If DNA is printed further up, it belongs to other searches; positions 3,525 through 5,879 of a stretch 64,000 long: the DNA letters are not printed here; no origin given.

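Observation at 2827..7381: Acyl-CoA ligase co-transcribed with a lone cytoplasmic bis-MGD-type molybdoenzyme, next to mobA: candidate aryl-CoA (de)hydroxylase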

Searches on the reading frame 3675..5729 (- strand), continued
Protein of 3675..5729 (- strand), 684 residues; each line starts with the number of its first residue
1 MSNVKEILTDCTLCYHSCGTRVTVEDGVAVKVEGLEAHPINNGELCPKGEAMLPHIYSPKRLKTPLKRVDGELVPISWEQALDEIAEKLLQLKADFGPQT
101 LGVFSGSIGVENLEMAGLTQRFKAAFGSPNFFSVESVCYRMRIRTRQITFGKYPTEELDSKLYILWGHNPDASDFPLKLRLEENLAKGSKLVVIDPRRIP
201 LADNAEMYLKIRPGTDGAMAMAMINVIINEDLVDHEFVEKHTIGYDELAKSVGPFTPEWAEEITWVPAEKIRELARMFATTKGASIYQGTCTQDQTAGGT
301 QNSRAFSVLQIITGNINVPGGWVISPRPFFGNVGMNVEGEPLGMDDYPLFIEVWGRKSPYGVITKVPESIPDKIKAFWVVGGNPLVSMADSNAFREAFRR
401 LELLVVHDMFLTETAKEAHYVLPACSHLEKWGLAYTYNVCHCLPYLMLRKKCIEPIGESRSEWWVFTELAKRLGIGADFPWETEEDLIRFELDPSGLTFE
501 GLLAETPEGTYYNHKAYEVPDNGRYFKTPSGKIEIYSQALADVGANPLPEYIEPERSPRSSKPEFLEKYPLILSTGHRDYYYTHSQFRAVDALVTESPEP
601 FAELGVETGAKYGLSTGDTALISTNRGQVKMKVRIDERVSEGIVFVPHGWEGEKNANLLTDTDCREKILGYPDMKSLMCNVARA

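Call 59: search_protein_families(library=pfam, max_evalue=0.00001, proteins=[L020:4153-6618:+, L020:6615-8501:+, L021:8310-8837:+, L021:8846-9823:+, L013:13030-13968:+, L017:8326-9543:+, L025:9355-11496:+, L025:5039-6304:+, L039:7874-9646:+, L030:2539-4335:+])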
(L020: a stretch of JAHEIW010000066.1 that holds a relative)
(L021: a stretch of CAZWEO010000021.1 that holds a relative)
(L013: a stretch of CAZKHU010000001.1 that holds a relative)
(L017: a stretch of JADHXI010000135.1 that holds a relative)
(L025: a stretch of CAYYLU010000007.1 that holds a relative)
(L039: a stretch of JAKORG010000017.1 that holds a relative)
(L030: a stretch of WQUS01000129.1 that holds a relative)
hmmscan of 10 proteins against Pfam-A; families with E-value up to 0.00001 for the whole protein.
L020:4153-6618:+ (821 aa): 4 families
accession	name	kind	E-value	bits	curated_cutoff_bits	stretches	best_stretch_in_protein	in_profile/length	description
PF03176.21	MMPL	-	6.6e-23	81.6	20.5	2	612-800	107-301/333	MMPL family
PF12349.14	Sterol-sensing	-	1.4e-11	44.9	22.3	1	672-800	7-135/153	Sterol-sensing domain of SREBP cleavage-activation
PF02460.24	Patched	-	1.8e-08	34.8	23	0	671-798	28-154/156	Patched SSD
PF00873.25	ACR_tran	-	3.6e-08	32.1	28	1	641-803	325-491/1021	AcrB/AcrD/AcrF family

L020:6615-8501:+ (628 aa): 1 family
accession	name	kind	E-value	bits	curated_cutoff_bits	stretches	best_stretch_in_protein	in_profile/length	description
PF00144.29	Beta-lactamase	-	1.5e-09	37.9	27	1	113-233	60-180/329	Beta-lactamase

L021:8310-8837:+ (175 aa): 3 families
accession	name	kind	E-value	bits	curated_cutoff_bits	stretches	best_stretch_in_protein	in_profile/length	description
PF01047.28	MarR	-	1.7e-09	37.8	24.6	1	59-118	1-58/59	MarR family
PF22381.2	Staph_reg_Sar_Rot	-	2.7e-09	37.4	27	1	53-134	6-85/85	Transcriptional regulator SarA/Rot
PF12802.13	MarR_2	-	1.8e-08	34.8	27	1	57-117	1-60/61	MarR family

L021:8846-9823:+ (325 aa): 2 families
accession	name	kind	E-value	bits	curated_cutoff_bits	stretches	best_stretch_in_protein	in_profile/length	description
PF08546.17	ApbA_C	-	7.4e-26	91.4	22.7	1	195-318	1-125/125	Ketopantoate reductase PanE/ApbA C terminal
PF02558.23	ApbA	-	7e-20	71.6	22.2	1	18-167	1-147/150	Ketopantoate reductase PanE/ApbA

L013:13030-13968:+ (312 aa): 1 family
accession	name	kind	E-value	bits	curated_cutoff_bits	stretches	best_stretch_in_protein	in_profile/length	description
PF00753.33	Lactamase_B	-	7.1e-06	26.5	22.7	0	52-158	6-116/196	Metallo-beta-lactamase superfamily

L017:8326-9543:+ (405 aa): 5 families
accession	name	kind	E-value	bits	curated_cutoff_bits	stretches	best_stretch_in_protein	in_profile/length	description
PF00441.29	Acyl-CoA_dh_1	-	5.3e-51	173.1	22.4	1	243-392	1-149/150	Acyl-CoA dehydrogenase, C-terminal domain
PF02770.24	Acyl-CoA_dh_M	-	1.4e-28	99.3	33.3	1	136-231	1-97/97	Acyl-CoA dehydrogenase, middle domain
PF08028.16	Acyl-CoA_dh_2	-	2.7e-26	92.9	22.7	1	259-381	2-133/134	Acyl-CoA dehydrogenase, C-terminal domain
PF02771.21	Acyl-CoA_dh_N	-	3.6e-22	79.3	22.9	1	22-130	2-111/113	Acyl-CoA dehydrogenase, N-terminal domain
PF22924.1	ACOX_C_alpha1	-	1.8e-07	31.5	27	1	256-390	7-166/169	Acyl-CoA oxidase, C-alpha1 domain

L025:9355-11496:+ (713 aa): 2 families
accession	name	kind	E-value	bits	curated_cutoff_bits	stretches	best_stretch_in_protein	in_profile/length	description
PF00912.28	Transgly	-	7.6e-63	211.6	27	1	67-233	11-177/178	Transglycosylase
PF00905.27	Transpeptidase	-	3.6e-34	118.8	22.1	1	414-652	1-267/299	Penicillin binding protein transpeptidase domain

L025:5039-6304:+ (421 aa): 4 families
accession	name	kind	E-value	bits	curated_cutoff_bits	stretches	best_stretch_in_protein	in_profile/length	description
PF07690.21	MFS_1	-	3.2e-54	184.6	33.4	2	23-362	4-338/347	Major Facilitator Superfamily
PF00083.30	Sugar_tr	-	3.2e-10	39.9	22.3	1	161-409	7-186/452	Sugar (and other) transporter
PF12832.13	MFS_1_like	-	5.5e-07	29.4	25.2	1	248-411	22-179/373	MFS_1 like family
PF01306.25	LacY_symp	-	2.3e-06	27.1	24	1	221-408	4-181/413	LacY proton/sugar symporter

L039:7874-9646:+ (590 aa): 3 families
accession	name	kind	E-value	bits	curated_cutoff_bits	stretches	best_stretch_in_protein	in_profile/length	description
PF08497.15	Radical_SAM_N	-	8.7e-138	459.1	25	1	5-302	1-301/301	Radical SAM N-terminal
PF11842.13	DUF3362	-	1.4e-16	61.5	27.6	1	518-578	1-66/151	Domain of unknown function (DUF3362)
PF04055.27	Radical_SAM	-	6.8e-09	36.5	29.5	1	303-506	1-162/166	Radical SAM superfamily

L030:2539-4335:+ (598 aa): 8 families
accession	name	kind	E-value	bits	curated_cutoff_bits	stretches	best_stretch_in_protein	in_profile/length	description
PF00158.32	Sigma54_activat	-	2.2e-68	229.6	20.2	1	290-457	1-167/168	Sigma-54 interaction domain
PF25601.1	AAA_lid_14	-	1.2e-22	80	27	1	463-536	1-74/87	AAA+ ATPase lid domain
PF14532.12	Sigma54_activ_2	-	4.1e-22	79.4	25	1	291-462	1-138/138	Sigma-54 interaction domain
PF02954.25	HTH_8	-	1.8e-14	53.6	22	1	558-595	3-40/42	Bacterial regulatory protein, Fis family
PF00571.33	CBS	-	5.2e-14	52.8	24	1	21-74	1-54/57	CBS domain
PF07728.20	AAA_5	-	1.6e-06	28.6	22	1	314-437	2-127/139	AAA domain (dynein-related subfamily)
PF01078.27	Mg_chelatase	-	3.5e-06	27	20.3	0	366-432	89-157/207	Magnesium chelatase, subunit ChlI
PF00004.35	AAA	-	3.6e-06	27.9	21.2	0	314-440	1-116/131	ATPase family associated with various cellular activities (AAA)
